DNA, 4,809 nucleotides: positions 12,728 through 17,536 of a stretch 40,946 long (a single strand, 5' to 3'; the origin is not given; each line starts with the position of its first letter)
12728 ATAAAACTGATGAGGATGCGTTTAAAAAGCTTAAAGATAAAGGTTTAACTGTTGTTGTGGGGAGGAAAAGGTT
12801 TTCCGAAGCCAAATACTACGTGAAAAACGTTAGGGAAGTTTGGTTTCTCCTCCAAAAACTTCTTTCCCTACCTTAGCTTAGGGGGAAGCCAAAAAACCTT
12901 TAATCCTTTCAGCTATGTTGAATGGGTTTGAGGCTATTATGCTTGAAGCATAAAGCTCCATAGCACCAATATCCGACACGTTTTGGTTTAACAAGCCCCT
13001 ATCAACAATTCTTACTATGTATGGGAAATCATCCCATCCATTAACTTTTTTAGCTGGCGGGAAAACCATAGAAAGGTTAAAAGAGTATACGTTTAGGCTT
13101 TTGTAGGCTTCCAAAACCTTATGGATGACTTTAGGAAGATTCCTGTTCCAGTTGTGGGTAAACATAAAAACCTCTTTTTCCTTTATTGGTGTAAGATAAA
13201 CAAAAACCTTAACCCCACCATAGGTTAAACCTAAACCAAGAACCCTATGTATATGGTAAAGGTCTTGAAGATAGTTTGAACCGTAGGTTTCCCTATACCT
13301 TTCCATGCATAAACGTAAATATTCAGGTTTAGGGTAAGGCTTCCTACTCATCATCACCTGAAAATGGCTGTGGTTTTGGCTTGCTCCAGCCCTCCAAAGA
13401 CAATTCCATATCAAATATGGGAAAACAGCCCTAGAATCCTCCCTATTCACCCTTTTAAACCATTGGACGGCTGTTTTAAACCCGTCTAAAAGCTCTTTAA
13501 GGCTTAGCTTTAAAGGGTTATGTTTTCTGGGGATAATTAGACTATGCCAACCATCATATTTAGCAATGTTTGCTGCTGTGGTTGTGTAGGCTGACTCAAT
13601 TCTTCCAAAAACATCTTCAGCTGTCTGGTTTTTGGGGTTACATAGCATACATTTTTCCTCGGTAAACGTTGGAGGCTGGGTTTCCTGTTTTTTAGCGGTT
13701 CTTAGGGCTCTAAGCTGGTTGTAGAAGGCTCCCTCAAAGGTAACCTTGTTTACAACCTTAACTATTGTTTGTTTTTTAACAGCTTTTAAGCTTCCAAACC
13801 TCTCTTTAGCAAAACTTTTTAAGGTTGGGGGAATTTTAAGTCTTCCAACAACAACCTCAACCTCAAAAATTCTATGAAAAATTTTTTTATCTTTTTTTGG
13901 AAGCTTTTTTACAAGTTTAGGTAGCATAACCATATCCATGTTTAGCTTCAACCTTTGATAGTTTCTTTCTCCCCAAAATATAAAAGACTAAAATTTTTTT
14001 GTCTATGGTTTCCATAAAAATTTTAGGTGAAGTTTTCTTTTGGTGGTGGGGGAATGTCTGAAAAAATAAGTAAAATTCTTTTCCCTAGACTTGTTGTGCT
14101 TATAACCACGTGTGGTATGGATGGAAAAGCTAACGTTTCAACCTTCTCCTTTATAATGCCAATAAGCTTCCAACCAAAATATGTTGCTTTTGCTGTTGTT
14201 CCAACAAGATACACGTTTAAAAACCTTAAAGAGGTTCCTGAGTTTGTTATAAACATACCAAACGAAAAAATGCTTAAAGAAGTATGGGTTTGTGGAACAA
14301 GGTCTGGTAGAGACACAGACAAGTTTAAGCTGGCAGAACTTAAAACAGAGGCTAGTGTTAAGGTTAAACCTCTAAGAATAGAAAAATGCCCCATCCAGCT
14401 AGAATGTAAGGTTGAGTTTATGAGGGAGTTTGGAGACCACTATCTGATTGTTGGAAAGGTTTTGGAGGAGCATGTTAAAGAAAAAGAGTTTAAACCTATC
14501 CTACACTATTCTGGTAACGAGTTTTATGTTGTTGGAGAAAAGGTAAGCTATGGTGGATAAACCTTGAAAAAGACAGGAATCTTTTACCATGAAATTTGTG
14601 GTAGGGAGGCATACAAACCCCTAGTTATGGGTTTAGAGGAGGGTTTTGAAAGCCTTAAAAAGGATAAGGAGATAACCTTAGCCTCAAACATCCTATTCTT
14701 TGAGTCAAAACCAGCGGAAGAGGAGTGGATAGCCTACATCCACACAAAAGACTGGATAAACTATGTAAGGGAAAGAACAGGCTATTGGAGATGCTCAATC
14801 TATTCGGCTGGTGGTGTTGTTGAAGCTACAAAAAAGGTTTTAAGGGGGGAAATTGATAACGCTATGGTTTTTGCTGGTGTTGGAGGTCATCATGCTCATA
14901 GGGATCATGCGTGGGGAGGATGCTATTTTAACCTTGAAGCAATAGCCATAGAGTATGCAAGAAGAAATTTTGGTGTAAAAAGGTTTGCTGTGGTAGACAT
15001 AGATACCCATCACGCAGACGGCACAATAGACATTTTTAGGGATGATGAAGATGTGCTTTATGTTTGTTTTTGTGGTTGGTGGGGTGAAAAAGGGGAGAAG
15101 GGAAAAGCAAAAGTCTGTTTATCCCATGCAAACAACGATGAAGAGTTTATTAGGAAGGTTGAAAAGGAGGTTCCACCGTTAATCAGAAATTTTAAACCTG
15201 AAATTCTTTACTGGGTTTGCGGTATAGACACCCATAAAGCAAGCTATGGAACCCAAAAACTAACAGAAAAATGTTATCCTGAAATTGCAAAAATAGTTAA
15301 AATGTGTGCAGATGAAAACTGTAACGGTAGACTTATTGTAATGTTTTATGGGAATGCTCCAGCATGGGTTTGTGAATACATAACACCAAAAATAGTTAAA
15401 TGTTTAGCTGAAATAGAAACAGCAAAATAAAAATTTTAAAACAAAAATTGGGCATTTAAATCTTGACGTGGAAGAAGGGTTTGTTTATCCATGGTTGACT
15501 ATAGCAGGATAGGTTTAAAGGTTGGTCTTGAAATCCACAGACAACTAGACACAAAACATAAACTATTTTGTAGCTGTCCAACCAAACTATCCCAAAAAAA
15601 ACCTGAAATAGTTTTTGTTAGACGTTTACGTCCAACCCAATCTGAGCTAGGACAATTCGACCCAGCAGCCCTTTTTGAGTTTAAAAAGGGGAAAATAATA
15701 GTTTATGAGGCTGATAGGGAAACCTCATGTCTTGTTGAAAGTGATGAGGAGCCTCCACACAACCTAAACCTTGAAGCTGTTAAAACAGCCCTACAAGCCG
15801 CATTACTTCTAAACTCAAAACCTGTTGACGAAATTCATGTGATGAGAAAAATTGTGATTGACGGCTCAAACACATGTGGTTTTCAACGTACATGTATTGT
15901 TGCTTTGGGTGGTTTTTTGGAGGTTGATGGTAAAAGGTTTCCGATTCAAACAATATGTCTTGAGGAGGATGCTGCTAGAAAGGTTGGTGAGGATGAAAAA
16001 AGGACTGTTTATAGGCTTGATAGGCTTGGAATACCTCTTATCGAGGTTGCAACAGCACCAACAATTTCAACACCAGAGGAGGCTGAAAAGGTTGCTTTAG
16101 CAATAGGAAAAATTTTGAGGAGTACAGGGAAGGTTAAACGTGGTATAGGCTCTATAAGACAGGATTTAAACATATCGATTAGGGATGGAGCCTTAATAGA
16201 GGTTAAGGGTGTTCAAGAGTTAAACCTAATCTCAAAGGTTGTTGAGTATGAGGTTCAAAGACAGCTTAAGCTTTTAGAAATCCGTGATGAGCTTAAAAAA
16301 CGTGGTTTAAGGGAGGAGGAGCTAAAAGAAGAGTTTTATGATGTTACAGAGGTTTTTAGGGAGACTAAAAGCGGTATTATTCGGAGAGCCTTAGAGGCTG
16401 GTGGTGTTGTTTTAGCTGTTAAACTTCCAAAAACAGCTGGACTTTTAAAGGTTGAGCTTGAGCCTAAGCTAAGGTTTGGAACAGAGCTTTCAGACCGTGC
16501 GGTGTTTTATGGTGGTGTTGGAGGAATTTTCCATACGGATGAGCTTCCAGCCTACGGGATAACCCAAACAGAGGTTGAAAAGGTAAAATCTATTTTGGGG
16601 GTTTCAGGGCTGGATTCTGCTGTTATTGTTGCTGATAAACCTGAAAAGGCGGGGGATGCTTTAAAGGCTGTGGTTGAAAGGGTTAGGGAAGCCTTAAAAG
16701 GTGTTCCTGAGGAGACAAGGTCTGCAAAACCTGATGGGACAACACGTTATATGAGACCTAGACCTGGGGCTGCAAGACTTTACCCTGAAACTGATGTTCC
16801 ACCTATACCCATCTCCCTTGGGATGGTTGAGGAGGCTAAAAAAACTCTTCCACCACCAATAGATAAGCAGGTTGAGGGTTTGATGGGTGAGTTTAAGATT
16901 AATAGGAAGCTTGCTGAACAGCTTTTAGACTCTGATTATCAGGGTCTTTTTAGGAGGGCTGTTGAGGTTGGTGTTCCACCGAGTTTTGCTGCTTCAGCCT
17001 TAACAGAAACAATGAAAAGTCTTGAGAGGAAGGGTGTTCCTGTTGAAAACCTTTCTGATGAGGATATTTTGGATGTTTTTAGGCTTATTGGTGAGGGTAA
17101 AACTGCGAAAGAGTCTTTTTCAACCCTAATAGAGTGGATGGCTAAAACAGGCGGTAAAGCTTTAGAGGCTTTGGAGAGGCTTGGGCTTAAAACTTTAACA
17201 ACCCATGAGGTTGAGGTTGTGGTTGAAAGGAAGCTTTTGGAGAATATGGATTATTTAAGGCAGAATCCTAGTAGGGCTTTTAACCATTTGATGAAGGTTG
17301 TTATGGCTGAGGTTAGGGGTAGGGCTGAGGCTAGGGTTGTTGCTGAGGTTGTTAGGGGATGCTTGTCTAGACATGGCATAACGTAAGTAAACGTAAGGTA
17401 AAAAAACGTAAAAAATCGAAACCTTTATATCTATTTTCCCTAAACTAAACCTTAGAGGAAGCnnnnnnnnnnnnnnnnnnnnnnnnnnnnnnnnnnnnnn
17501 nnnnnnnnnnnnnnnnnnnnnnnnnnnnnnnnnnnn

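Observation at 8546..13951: Compact five-gene trehalose cluster without canonical OtsA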

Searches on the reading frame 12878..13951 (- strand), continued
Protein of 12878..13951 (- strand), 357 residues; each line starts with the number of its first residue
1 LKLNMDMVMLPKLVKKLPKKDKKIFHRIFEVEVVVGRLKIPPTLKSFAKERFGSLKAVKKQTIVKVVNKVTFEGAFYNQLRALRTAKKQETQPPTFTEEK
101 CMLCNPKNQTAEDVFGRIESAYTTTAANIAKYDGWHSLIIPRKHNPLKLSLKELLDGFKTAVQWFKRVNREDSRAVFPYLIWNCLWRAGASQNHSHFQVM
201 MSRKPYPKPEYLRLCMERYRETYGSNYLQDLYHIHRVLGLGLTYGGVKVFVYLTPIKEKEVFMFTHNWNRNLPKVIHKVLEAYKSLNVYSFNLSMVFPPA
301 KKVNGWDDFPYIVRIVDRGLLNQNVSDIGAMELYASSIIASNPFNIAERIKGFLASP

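Call 59: search_protein_families(library=pfam, proteins=[L114:4488-5987:+, L116:4459-5988:+, L132:1693-2214:+, L143:1968-3464:+, L116:3424-4452:+, L135:1370-1864:+, L110:868-1482:+, L112:3546-6023:+, L116:7086-7790:+, L117:4067-5887:-], max_evalue=0.00001)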
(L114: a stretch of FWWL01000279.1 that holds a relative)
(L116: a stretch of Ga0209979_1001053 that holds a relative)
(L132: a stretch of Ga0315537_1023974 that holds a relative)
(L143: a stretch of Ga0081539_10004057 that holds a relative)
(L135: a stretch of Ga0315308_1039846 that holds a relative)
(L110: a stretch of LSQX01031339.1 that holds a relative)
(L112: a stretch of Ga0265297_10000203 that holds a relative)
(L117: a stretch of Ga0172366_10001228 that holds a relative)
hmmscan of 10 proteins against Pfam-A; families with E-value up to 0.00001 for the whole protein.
L114:4488-5987:+ (499 aa): 5 families
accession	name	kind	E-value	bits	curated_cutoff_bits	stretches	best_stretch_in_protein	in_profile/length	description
PF08323.17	Glyco_transf_5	-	1.7e-77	260.8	22.7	1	10-246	1-238/239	Starch synthase catalytic domain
PF00534.26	Glycos_transf_1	-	2.8e-16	60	26.4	1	296-451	8-159/172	Glycosyl transferases group 1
PF13692.12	Glyco_trans_1_4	-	7.3e-14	52.7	27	1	304-449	2-141/142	Glycosyl transferases group 1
PF13439.12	Glyco_transf_4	-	6.2e-08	33.3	28.5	1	24-234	1-150/170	Glycosyltransferase Family 4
PF13579.12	Glyco_trans_4_4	-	2.6e-07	31.5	29.7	1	25-233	1-143/158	Glycosyl transferase 4-like domain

L116:4459-5988:+ (509 aa): 2 families
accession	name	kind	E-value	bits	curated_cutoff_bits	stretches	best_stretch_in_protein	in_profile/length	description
PF01808.24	AICARFT_IMPCHas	-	3.2e-117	391.9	25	1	133-443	1-311/311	AICARFT/IMPCHase bienzyme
PF02142.27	MGS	-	3.1e-23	82.1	24.1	1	13-128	1-94/94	MGS-like domain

L132:1693-2214:+ (173 aa): 1 family
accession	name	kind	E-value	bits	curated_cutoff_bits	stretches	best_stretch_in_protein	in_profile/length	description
PF00857.26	Isochorismatase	-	1e-35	123.8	27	1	5-168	2-168/175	Isochorismatase domain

L143:1968-3464:+ (498 aa): 6 families
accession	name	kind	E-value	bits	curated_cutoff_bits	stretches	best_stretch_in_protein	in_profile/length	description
PF00534.26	Glycos_transf_1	-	1.9e-22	80.1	26.4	1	255-443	6-172/172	Glycosyl transferases group 1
PF13692.12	Glyco_trans_1_4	-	4e-16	60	27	1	267-429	4-142/142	Glycosyl transferases group 1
PF13439.12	Glyco_transf_4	-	5.1e-13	49.8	28.5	1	26-230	2-168/170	Glycosyltransferase Family 4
PF13579.12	Glyco_trans_4_4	-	2.4e-12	47.9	29.7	1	26-202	1-141/158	Glycosyl transferase 4-like domain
PF00862.26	GT-B_Sucrose_synth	-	2.1e-10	40.4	23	1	5-197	18-218/290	Sucrose synthase first GT-B domain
PF20706.3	GT4-conflict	-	2.7e-07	30.4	26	0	362-455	280-383/385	Family 4 Glycosyltransferase in conflict systems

L116:3424-4452:+ (342 aa): 2 families
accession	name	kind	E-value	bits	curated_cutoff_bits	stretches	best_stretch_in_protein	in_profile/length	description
PF02769.27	AIRS_C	-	3.9e-28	99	23.1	1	179-336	2-151/156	AIR synthase related protein, C-terminal domain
PF00586.29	AIRS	-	4e-24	85.6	24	1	62-166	15-112/112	AIR synthase related protein, N-terminal domain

L135:1370-1864:+ (164 aa): 1 family
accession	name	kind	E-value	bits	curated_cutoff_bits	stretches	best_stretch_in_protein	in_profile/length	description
PF01613.24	Flavin_Reduct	-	1.8e-14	54.6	27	1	20-159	9-129/153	Flavin reductase like domain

L110:868-1482:+ (204 aa): 5 families
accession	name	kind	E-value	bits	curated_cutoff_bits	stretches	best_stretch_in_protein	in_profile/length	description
PF05175.20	MTS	-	6.7e-42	143.5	23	1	30-197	2-170/170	Methyltransferase small domain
PF13649.12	Methyltransf_25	-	1e-10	42.6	27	1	64-158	2-97/97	Methyltransferase domain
PF13847.12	Methyltransf_31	-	1.2e-09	38.4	27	1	64-143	8-91/145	Methyltransferase domain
PF08242.18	Methyltransf_12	-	3.1e-08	34.7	30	1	64-160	1-98/98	Methyltransferase domain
PF08241.18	Methyltransf_11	-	2.5e-06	28.5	21.2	1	64-161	1-94/95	Methyltransferase domain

L112:3546-6023:+ (825 aa): 2 families
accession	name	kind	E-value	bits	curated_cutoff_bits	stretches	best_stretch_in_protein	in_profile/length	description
PF06202.20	GDE_C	-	3.6e-44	151.6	21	1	471-812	11-367/367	Amylo-alpha-1,6-glucosidase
PF01797.21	Y1_Tnp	-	6.9e-06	26.6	23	0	323-408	31-121/121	Transposase IS200 like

L116:7086-7790:+ (234 aa): 1 family
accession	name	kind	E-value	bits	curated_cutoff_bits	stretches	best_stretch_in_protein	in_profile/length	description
PF00535.33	Glycos_transf_2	-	2.3e-27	96.4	23.3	1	6-171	2-167/168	Glycosyl transferase family 2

L117:4067-5887:- (606 aa): 1 family
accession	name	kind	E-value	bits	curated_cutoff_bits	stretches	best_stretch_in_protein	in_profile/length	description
PF00496.27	SBP_bac_5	-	3.5e-60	204.5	32.4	1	141-505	2-357/368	Bacterial extracellular solute-binding proteins, family 5 Middle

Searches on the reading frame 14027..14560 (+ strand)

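Call 3: search_protein_families(library=pfam, proteins=[window:14027-14560:+])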
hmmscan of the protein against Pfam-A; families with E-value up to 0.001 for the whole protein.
window:14027-14560:+ (177 aa): 1 family
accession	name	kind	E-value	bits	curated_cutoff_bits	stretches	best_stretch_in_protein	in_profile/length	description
PF01613.24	Flavin_Reduct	-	1.1e-31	110.4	27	1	19-166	4-149/153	Flavin reductase like domain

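Call 4: search_protein_families(library=ncbifam, proteins=[window:14027-14560:+])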
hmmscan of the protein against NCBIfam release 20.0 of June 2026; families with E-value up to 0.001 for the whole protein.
window:14027-14560:+ (177 aa): 5 families
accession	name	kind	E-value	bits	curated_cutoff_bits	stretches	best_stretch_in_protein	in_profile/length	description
NF045630.1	monooxsub_HsaB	equivalog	4.8e-10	39.5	230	1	24-166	22-157/186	3-hydroxy-9,10-secoandrosta-1,3,5(10)-triene-9,17-dione monooxygenase reductase subunit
NF052639.1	FlvnRedFerAPor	equivalog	2.4e-07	30.5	260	1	23-163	18-150/158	flavin reductase FerA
NF045919.1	HphnlacHdxRed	equivalog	1.3e-05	24.5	340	1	23-163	21-153/309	p-hydroxyphenylacetate 3-hydroxylase reductase component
NF042921.1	HpaC_Thermus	equivalog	1.7e-05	24.8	200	1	23-161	16-142/150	4-hydroxyphenylacetate 3-monooxygenase reductase subunit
NF045733.1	StyMonoxStyB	equivalog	0.00011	22.2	200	1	19-164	11-145/150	styrene monooxygenase NADH-dependent flavin reductase subunit StyB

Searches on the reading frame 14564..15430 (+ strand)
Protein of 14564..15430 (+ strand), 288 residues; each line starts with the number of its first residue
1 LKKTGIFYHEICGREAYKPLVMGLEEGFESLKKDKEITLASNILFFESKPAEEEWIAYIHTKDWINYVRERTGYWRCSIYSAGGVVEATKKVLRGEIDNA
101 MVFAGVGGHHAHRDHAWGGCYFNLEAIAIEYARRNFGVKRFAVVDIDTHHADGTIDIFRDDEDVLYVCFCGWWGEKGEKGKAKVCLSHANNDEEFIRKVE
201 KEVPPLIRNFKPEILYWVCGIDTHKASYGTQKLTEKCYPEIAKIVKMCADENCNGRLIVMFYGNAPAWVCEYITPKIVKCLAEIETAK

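Call 3: search_protein_families(library=pfam, proteins=[window:14564-15430:+])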
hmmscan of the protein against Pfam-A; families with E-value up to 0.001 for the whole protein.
window:14564-15430:+ (288 aa): 1 family
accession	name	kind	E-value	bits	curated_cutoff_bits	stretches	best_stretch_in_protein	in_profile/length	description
PF00850.24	Hist_deacetyl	-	7e-42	144.2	27.9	1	39-261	20-278/298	Histone deacetylase domain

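Call 4: search_protein_families(library=ncbifam, proteins=[window:14564-15430:+])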
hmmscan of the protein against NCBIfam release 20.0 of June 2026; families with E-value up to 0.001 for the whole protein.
window:14564-15430:+ (288 aa): 0 families

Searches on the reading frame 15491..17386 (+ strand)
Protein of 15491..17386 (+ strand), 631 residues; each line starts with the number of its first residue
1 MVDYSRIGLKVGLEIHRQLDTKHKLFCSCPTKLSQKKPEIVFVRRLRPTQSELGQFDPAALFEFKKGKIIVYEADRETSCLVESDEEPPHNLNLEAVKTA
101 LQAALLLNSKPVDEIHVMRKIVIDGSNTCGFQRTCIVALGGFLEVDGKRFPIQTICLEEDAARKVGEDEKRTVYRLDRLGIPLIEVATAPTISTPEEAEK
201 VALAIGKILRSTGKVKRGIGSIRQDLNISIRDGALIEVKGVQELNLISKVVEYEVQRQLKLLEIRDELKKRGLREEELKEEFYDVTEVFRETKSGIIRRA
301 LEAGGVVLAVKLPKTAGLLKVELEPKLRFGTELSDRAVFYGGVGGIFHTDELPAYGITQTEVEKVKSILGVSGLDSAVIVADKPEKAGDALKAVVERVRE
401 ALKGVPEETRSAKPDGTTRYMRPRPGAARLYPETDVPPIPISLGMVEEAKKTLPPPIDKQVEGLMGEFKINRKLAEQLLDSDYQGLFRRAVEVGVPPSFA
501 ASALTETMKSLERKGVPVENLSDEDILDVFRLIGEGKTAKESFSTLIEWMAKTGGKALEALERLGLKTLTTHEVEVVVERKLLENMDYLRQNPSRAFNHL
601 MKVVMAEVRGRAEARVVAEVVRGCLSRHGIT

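Call 3: search_protein_families(library=pfam, proteins=[window:15491-17386:+])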
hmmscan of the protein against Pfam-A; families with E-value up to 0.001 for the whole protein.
window:15491-17386:+ (631 aa): 3 families
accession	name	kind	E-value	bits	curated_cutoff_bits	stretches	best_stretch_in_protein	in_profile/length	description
PF02934.20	GatB_N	-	4.9e-62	210.1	23.4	1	10-446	2-276/277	GatB/GatE catalytic domain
PF02637.23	GatB_Yqey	-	1.6e-17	64.2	27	1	487-622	3-145/148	GatB domain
PF02938.19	GAD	-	1.5e-14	54.4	23.4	1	297-391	1-95/95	GAD domain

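Call 4: search_protein_families(library=ncbifam, proteins=[window:15491-17386:+])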
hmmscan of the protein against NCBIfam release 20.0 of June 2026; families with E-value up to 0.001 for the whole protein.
window:15491-17386:+ (631 aa): 9 families
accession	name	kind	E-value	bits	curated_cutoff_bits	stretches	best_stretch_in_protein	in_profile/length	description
NF003107.0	PRK04028.1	equivalog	2.2e-256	852.2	456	1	2-626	4-625/630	Glu-tRNA(Gln) amidotransferase subunit GatE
TIGR00134.1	gatE_arch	equivalog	2.1e-223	743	319.55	1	1-625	1-618/622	Glu-tRNA(Gln) amidotransferase subunit GatE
NF004012.0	PRK05477.1-2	equivalog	2.9e-52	178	338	3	92-271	53-250/481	Asp-tRNA(Asn)/Glu-tRNA(Gln) amidotransferase subunit GatB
TIGR00133.1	gatB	equivalog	7.6e-48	163.2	314.8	3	90-271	52-251/481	Asp-tRNA(Asn)/Glu-tRNA(Gln) amidotransferase subunit GatB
NF004014.0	PRK05477.1-4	equivalog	5.3e-36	124.4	414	3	92-268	51-243/475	Asp-tRNA(Asn)/Glu-tRNA(Gln) amidotransferase subunit GatB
NF004015.0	PRK05477.1-5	equivalog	1.4e-32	113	628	2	148-270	127-258/488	Asp-tRNA(Asn)/Glu-tRNA(Gln) amidotransferase subunit GatB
NF004011.1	PRK05477.1-1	equivalog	9.4e-30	103.8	680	2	92-274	51-248/475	Asp-tRNA(Asn)/Glu-tRNA(Gln) amidotransferase subunit GatB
NF004013.0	PRK05477.1-3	equivalog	3.6e-27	95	653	2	405-622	269-496/501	Asp-tRNA(Asn)/Glu-tRNA(Gln) amidotransferase subunit GatB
NF011291.0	PRK14703.1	equivalog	3.2e-06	25.7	681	1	452-625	591-767/769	glutamine--tRNA ligase/YqeY domain fusion protein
